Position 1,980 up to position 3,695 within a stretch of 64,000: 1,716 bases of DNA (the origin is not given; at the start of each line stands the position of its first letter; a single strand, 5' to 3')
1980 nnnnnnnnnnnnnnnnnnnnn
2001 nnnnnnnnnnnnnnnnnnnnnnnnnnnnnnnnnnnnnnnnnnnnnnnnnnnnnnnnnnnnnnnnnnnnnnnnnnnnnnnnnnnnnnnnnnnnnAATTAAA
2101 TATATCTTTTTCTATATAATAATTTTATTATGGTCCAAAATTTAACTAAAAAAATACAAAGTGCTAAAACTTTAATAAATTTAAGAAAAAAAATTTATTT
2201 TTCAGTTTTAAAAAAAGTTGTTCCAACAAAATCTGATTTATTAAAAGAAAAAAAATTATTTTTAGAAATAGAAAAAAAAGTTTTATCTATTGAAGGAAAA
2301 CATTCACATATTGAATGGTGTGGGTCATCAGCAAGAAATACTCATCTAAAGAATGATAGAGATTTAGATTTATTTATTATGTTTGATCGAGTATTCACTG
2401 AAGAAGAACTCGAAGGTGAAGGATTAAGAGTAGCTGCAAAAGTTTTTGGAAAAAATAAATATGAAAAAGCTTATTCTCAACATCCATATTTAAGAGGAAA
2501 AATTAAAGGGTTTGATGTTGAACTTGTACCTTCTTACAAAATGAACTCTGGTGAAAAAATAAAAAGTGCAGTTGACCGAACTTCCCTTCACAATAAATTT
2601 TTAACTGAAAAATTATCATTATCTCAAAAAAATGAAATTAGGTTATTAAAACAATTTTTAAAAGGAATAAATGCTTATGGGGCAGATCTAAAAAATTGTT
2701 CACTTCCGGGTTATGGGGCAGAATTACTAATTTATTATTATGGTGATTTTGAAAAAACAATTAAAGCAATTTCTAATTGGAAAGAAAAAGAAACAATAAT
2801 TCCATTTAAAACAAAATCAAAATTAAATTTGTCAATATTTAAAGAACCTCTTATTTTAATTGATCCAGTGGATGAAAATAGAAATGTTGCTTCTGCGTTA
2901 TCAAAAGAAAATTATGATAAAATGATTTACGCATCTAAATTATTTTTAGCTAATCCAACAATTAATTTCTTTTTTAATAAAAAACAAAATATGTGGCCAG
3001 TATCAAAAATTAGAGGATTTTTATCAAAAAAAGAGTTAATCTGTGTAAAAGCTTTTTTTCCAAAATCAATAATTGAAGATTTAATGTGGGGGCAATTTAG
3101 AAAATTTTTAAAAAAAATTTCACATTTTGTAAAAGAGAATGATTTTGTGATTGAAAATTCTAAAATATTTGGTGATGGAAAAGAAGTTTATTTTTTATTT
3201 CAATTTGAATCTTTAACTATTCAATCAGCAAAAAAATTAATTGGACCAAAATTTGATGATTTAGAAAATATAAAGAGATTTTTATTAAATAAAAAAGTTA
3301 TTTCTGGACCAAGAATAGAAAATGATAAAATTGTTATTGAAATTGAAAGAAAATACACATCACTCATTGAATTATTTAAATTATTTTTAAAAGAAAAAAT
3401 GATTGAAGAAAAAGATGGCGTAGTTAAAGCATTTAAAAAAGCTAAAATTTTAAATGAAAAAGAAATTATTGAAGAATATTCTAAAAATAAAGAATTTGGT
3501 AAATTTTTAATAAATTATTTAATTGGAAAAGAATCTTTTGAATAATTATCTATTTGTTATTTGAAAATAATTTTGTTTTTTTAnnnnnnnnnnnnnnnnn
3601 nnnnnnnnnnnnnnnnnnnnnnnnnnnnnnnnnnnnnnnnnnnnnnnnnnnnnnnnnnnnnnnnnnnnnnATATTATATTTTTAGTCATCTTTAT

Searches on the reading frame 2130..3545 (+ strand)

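Call 41: search_protein_families(library=pfam, proteins=[window:2130-3545:+], max_evalue=0.0001)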
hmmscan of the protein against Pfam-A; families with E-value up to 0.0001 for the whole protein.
window:2130-3545:+ (471 aa): 3 families
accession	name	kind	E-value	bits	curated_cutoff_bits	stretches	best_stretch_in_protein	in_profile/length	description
PF09249.16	tRNA_NucTransf2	-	1.9e-34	118.7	27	1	168-282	1-113/113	tRNA nucleotidyltransferase, second domain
PF21133.2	CAA_C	-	8.4e-17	61.6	22.2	1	309-417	10-117/144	CCA-adding enzyme, C-terminal domain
PF01909.29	NTP_transf_2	-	2.8e-09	37.7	21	1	58-153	14-92/93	Nucleotidyltransferase domain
